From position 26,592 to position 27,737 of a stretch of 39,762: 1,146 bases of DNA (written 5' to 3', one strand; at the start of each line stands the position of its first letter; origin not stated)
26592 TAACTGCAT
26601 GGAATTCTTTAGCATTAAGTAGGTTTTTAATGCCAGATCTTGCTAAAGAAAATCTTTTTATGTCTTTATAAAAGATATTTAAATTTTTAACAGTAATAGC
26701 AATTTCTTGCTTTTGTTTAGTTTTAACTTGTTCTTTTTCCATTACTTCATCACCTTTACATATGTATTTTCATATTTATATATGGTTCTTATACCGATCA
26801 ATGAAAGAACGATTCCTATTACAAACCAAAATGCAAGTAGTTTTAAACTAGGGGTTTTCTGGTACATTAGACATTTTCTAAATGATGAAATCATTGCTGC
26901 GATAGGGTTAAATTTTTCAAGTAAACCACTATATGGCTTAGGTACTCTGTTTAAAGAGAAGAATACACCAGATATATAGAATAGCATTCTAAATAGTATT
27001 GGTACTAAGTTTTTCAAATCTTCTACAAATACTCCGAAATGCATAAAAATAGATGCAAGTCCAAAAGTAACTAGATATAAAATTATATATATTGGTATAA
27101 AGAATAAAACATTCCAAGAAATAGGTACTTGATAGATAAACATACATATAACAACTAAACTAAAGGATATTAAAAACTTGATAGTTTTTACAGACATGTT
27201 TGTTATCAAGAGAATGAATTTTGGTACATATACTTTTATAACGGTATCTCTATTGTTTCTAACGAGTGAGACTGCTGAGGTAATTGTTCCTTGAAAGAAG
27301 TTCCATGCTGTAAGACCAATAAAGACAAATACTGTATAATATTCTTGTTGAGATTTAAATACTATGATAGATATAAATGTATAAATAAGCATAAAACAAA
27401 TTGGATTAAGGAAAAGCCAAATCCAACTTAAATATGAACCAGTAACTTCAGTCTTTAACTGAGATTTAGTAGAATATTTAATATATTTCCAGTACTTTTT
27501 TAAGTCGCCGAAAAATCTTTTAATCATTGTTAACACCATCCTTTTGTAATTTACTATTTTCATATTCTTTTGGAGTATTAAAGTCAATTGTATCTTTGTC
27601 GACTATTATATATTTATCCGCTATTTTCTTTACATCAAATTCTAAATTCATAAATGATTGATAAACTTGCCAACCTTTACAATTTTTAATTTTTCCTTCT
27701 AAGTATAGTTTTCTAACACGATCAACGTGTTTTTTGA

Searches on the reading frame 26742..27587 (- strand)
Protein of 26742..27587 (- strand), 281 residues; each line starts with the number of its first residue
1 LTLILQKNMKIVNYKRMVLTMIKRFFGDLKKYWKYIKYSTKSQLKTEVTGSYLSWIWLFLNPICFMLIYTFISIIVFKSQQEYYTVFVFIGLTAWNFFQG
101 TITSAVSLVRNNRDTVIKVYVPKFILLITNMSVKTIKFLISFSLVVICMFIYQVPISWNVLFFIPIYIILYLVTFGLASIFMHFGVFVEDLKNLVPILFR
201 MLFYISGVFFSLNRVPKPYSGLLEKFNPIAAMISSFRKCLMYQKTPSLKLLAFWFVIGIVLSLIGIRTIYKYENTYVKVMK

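Call 4: search_protein_families(library=pfam, proteins=[window:26742-27587:-], max_evalue=0.01)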
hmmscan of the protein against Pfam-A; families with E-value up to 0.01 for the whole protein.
window:26742-27587:- (281 aa): 2 families
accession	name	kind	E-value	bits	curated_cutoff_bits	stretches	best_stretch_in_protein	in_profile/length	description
PF01061.29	ABC2_membrane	-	1.4e-09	38.2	26.9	1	37-240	4-210/211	ABC-2 type transporter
PF12077.13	DUF3556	-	0.0045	15.9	28.5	1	111-174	292-356/573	Transmembrane protein of unknown function (DUF3556)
